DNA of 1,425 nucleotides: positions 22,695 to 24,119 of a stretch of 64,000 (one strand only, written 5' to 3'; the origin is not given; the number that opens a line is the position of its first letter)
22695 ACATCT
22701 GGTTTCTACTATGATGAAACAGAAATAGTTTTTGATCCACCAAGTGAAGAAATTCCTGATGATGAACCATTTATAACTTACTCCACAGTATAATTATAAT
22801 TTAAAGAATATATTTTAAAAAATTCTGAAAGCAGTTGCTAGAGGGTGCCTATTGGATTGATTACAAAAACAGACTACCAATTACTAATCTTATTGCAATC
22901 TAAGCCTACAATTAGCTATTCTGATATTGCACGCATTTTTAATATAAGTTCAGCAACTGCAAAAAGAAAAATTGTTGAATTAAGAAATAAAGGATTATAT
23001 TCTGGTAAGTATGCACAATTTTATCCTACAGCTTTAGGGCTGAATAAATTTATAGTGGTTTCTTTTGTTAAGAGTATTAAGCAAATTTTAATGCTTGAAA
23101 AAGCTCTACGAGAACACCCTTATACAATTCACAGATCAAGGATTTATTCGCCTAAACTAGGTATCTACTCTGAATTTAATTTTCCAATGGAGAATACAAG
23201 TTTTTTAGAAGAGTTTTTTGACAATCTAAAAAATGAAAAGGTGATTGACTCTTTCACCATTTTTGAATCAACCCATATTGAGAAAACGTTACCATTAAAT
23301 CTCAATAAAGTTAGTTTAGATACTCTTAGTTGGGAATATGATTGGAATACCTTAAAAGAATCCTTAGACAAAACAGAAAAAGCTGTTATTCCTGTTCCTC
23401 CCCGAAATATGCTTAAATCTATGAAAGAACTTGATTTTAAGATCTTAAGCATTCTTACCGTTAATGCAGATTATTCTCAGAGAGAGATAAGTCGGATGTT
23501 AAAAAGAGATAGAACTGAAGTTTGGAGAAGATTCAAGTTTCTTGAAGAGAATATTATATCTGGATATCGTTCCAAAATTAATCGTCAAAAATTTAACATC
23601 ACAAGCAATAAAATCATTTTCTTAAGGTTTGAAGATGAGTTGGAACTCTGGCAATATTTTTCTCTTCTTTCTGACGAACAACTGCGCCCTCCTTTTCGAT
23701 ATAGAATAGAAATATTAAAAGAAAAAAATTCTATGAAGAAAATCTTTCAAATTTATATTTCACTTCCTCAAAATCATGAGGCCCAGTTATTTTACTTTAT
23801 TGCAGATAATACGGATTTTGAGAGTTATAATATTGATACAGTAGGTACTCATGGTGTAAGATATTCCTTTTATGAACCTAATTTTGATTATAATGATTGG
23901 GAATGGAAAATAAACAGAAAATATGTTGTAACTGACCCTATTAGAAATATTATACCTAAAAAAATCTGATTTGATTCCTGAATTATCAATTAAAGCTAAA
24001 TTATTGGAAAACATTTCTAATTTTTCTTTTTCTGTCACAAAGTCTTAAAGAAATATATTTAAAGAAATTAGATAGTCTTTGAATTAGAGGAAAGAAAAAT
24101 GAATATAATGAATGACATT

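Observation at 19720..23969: Secreted orthocaspase (C14) and subtilisin (S8) pair next to a secreted acidic protein and a double-HTH Lrp-like regulator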

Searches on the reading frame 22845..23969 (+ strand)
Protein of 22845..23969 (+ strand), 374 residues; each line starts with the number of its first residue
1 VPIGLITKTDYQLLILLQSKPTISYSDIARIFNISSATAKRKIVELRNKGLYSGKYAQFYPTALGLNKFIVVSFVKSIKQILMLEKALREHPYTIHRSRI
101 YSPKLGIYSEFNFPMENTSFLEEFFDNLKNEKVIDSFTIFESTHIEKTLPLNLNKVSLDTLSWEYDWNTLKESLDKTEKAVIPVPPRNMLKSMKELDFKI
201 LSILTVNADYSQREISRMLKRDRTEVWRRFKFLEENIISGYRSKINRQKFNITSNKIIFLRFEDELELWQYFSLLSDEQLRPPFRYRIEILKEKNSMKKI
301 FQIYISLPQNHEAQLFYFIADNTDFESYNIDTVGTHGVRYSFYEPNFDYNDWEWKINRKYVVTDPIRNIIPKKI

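Call 3: search_protein_families(library=pfam, proteins=[window:22845-23969:+], max_evalue=0.1)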
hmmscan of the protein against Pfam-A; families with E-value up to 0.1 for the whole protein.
window:22845-23969:+ (374 aa): 16 families
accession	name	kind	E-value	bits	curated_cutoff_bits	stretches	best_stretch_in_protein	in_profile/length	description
PF13412.12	HTH_24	-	3.3e-18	65.4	21.9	2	193-235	1-43/48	Winged helix-turn-helix DNA-binding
PF13404.12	HTH_AsnC-type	-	2.2e-15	56.6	27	2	195-234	3-42/42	AsnC-type helix-turn-helix domain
PF08279.18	HTH_11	-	6.3e-09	36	25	1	12-51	4-44/55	HTH domain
PF01047.28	MarR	-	2.3e-06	27.8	24.6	1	6-51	1-46/59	MarR family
PF08281.18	Sigma70_r4_2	-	0.001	19.1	25.7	1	24-43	28-47/54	Sigma-70, region 4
PF08220.18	HTH_DeoR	-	0.0015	18.7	21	1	12-51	4-43/57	DeoR-like helix-turn-helix domain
PF02796.21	HTH_7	-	0.002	18.7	23.8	1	7-42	7-41/45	Helix-turn-helix domain of resolvase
PF25212.1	HVO_A0114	-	0.0028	17.8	27.6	1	186-235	13-62/84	HVO_A0114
PF01978.25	TrmB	-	0.0052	17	25.6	0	194-234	7-47/68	Sugar-specific transcriptional regulator TrmB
PF12802.13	MarR_2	-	0.0059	17.2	27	0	6-51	3-49/61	MarR family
PF13518.12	HTH_28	-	0.0095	16.4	25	1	24-51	14-41/52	Helix-turn-helix domain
PF13542.12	HTH_Tnp_ISL3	-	0.012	15.5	27.4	0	15-44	20-48/51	Helix-turn-helix domain of transposase family ISL3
PF13545.12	HTH_Crp_2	-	0.014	15.7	27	0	23-53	23-53/70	Crp-like helix-turn-helix domain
PF13936.12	HTH_38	-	0.049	13.8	27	0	206-223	17-34/44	Helix-turn-helix domain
PF12840.13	HTH_20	-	0.06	13.8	27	0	16-47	12-43/51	Helix-turn-helix domain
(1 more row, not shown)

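Call 4: search_protein_families(library=ncbifam, proteins=[window:22845-23969:+], max_evalue=0.1)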
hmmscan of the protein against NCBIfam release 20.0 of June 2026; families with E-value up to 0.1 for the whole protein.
window:22845-23969:+ (374 aa): 13 families
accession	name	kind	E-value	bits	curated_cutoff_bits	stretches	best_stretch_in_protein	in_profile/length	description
NF053606.1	Sta1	subfamily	4.7e-08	33.1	80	1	6-51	18-63/100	Sta1 family transcriptional regulator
NF040820.1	trans_reg_LrpA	equivalog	2.9e-07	30.5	250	1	194-251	3-61/141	HTH-type transcriptional regulator LrpA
NF053758.1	ChrTpTrnRegChrS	equivalog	4.1e-07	29.9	250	1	6-67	12-73/158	chromate efflux transcriptional regulator ChrS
TIGR01884.1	cas_HTH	subfamily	9.8e-07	28.3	60.2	1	6-53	140-187/202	CRISPR-associated CARF protein Csa3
NF040947.1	trans_reg_LysM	equivalog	1.1e-05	25.3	180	1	8-51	3-46/136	HTH-type transcriptional regulator LysM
NF040939.2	trans_reg_lrs14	equivalog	1.4e-05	25.1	90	1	6-51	19-65/103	Lrs14 family HTH-type transcriptional regulator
NF041395.1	TranRegLrpA1_Halo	equivalog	2.6e-05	24.2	250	1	9-77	6-74/142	HTH-type transcriptional regulator LrpA1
NF008384.0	PRK11179.1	equivalog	2.8e-05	24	227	1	8-69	9-70/153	transcriptional regulator AsnC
NF008370.0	PRK11169.1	equivalog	9.6e-05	22.1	233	1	189-251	8-71/164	leucine-responsive transcriptional regulator Lrp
TIGR00122.1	birA_repr_reg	equivalog_domain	0.00013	21.8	70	0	9-52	1-43/69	biotin operon repressor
TIGR04176.1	MarR_EPS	equivalog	0.00068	19.7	88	0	8-51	4-47/105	MarR family EPS-associated transcriptional regulator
NF010034.0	PRK13509.1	equivalog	0.0033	16.8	244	1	12-50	9-47/251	HTH-type transcriptional regulator UlaR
NF007416.0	PRK09954.1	equivalog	0.028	13.4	561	0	10-55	5-50/362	sugar kinase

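Call 29: search_solved_structures(query=A3, max_evalue=1, show_alignments=2)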
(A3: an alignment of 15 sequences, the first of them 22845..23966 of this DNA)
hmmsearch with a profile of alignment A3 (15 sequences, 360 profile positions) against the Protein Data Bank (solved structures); distinct sequences matched with E-value up to 1: 60.
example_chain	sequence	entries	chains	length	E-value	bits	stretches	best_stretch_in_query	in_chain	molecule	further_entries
7fby_A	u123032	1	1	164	4.7e-09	39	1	2-88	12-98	Transcriptional regulatory protein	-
9w4v_A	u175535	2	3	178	6.5e-09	38.5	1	2-87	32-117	Uncharacterized HTH-type transcriptional regulator PH0140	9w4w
1i1g_A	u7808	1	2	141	1e-08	37.9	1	191-277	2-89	TRANSCRIPTIONAL REGULATOR LRPA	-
2efo_A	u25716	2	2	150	1.2e-08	37.7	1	3-69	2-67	150aa long hypothetical transcriptional regulator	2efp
2e7w_A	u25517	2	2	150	1.2e-08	37.6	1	3-69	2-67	150aa long hypothetical transcriptional regulator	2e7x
2efq_A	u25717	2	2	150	1.2e-08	37.6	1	3-69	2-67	150aa long hypothetical transcriptional regulator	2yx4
2pmh_A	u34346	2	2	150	1.2e-08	37.6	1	3-69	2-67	150aa long hypothetical transcriptional regulator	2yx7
2efn_A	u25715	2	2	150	1.5e-08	37.4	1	3-69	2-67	150aa long hypothetical transcriptional regulator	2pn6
2cyy_A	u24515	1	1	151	8.8e-08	34.8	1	3-69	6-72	Putative HTH-type transcriptional regulator PH1519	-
1ri7_A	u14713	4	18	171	1.2e-07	34.4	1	3-69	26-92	Putative transcriptional regulator | Putative HTH-type transcriptional regulator PH1519 | Uncharacterized HTH-type transcriptional regulator PH1519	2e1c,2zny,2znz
2p5v_A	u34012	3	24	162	3.6e-06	29.5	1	2-253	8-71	Transcriptional regulator, LRP/AsnC family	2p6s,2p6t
2dbb_A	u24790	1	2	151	3.9e-06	29.4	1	2-78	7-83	Putative HTH-type transcriptional regulator PH0061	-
2cfx_A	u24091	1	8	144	1.1e-05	28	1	190-273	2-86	HTH-TYPE TRANSCRIPTIONAL REGULATOR LRPC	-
3i4p_A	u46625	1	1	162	1.6e-05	27.4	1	5-83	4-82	Transcriptional regulator, AsnC family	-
8q90_A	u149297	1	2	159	2.1e-05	27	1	4-69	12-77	AsnC family transcriptional regulator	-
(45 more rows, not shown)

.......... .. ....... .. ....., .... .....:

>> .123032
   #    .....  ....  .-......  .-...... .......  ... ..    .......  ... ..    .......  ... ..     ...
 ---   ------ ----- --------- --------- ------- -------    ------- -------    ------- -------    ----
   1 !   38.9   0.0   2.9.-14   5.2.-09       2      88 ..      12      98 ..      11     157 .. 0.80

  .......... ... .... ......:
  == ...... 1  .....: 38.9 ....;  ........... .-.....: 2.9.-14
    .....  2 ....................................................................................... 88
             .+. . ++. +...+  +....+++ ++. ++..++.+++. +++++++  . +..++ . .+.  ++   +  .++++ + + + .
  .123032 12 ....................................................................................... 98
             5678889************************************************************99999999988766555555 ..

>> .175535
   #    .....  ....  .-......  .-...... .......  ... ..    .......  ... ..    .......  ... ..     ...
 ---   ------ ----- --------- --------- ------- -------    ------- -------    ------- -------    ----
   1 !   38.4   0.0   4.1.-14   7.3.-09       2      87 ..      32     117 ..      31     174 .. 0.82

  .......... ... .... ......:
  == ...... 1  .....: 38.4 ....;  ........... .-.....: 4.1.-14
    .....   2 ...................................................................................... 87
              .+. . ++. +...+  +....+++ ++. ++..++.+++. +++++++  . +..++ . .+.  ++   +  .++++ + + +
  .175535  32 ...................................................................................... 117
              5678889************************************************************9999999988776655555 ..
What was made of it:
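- On Lrp/AsnC (feast/famine) regulators: Both halves hit Lrp/AsnC crystal structures (call 29). However, the PDB alignments extend to chain residue about 98, into RAM beta1-alpha1 (call 29).
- On RRNPP-type peptide signalling: The regulator is Lrp-like (calls 3, 29).
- Closest known: Lrp/AsnC 'feast/famine' regulators. Same: It is a basic cytoplasmic protein encoded next to its likely targets (calls 3, 4, 29).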

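Call 47: find_related_loci(query=A4, collection=metagenome_contigs, flank=7000)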
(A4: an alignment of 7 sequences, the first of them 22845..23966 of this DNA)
Query A4 (374 aa) in metagenome_contigs; peptide patterns used: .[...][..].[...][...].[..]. (x = any residue, [..] = any of these).
48 stretches matched a pattern; 10 encode a relative of the query (tblastn E <= 1e-3); 10 distinct loci.
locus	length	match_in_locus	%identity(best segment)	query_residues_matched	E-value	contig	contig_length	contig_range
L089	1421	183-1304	98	1-374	0e+0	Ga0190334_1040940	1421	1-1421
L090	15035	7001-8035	49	24-373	3e-115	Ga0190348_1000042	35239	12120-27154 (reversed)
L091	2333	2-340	93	262-374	1e-68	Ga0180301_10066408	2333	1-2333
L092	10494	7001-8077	30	6-367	1e-50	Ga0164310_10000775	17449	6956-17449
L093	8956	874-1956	30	6-369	2e-50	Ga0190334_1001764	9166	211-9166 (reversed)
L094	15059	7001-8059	27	10-369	3e-40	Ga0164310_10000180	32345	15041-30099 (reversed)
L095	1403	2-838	30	91-369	9e-38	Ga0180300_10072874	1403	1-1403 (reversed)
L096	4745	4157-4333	46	315-373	2e-15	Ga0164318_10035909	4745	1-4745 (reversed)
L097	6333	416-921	32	196-369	5e-15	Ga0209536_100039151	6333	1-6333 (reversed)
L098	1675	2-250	29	282-370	2e-7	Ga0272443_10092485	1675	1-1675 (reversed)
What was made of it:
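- Tried and rejected: The narrower alignment gave only 10 loci (call 47), so the protease-independent sample is small.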

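Call 49: search_protein_families(library=pfam, proteins=[L094:4044-5432:-, L094:5605-6258:-, L090:6457-6969:-, L090:4545-6317:-, L092:4934-6229:+, L094:8269-8862:+], max_evalue=0.001)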
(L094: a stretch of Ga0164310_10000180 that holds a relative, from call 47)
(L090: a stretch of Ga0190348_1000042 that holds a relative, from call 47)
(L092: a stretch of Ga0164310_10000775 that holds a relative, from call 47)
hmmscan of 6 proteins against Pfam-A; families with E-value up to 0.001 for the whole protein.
L094:4044-5432:- (462 aa): 2 families
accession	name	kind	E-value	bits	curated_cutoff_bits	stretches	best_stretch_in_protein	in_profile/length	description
PF13360.13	PQQ_2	-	8.1e-05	22.8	27.6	0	205-270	11-62/233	Outer membrane protein assembly factor BamB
PF12378.14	P1_N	-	0.00033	20.6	24.8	0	337-397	10-62/286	Mycoplasma adhesin P1, N-terminal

L094:5605-6258:- (217 aa): 1 family
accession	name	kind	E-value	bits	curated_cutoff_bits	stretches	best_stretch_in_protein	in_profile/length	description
PF14196.11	ATC_hydrolase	-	7.7e-20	72.6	28.1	1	90-211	21-145/145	L-2-amino-thiazoline-4-carboxylic acid hydrolase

L090:6457-6969:- (170 aa): 2 families
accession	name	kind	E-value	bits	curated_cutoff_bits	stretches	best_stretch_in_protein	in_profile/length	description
PF02369.22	Big_1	-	8e-08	32.7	34.9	1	87-147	19-79/93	Bacterial Ig-like domain (group 1)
PF13620.12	CarboxypepD_reg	-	0.00046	20.9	32.3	1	88-147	1-55/82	Carboxypeptidase regulatory-like domain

L090:4545-6317:- (590 aa): 7 families
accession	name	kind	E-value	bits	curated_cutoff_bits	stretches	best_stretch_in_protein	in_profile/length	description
PF00664.28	ABC_membrane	-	6.2e-44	151.2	28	1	25-293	2-273/274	ABC transporter transmembrane region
PF00005.33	ABC_tran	-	8.2e-35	120.8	25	1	360-507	2-136/137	ABC transporter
PF02463.25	SMC_N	-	4.9e-07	29.8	40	1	382-548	93-209/220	RecF/RecN/SMC N terminal domain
PF13191.12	AAA_16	-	0.00024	22.1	32.6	0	366-507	19-142/167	AAA ATPase domain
PF01926.29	MMR_HSR1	-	0.00036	21.1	21.9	0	371-391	1-21/113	50S ribosome-binding GTPase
PF20720.3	nSTAND3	-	0.00061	20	27.2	0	370-395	18-43/155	Novel STAND NTPase 3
PF13401.12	AAA_22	-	0.00083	20.1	27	0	371-403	7-33/130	AAA domain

L092:4934-6229:+ (431 aa): 2 families
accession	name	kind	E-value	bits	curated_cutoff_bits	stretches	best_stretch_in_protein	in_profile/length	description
PF02369.22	Big_1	-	1.1e-06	29.1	34.9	1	352-407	23-78/93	Bacterial Ig-like domain (group 1)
PF13620.12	CarboxypepD_reg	-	3.9e-05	24.4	32.3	1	353-417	5-64/82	Carboxypeptidase regulatory-like domain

L094:8269-8862:+ (197 aa): 1 family
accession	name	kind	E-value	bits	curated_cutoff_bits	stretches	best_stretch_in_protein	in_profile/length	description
PF04191.18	PEMT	-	1.5e-09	38.6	25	1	113-178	39-104/105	Phospholipid methyltransferase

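Call 59: search_protein_families(library=padloc, proteins=[window:22845-23969:+], max_evalue=0.01)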
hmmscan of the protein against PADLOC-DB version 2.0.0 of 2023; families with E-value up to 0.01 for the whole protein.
window:22845-23969:+ (374 aa): 11 families
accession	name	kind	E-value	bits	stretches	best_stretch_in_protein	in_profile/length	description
PDLC01879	CARF3--CARF_TM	-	4e-11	41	2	6-52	154-200/222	-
PDLC01434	CasR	-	7.2e-10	37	1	6-58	126-179/191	"CAS-I,CAS-II,CAS-III,CAS-IV,CAS-V,CAS-VI; associated_signaling"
PDLC01044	Csa3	-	3e-08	31.8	1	6-64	134-189/194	Type I-A associated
PDLC01268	CasR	-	9e-08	30.3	1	8-58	124-173/179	"CAS-I,CAS-II,CAS-III,CAS-IV,CAS-V,CAS-VI; associated_signaling"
PDLC01848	CARF3--CARF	-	4.3e-07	27.8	1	181-236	123-176/197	-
PDLC01850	CARF3--CARF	-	4.9e-07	27.8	1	6-67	143-206/209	-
PDLC01857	CARF3--CARF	-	0.00024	18.8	0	9-52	130-173/201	-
PDLC04133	mad1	-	0.00033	18.9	1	19-60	2-43/60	mads_1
PDLC01866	CARF3--CARF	-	0.00057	17.9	0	8-52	139-183/207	-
PDLC01438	Csa3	-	0.0053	14.8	0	11-55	151-191/305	"CAS-I,CAS-II,CAS-III,CAS-IV,CAS-V,CAS-VI; associated_signaling"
PDLC01457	WYL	-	0.0096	13.5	0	12-50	8-46/229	"CAS-I,CAS-II,CAS-III,CAS-IV,CAS-V,CAS-VI; associated_signaling"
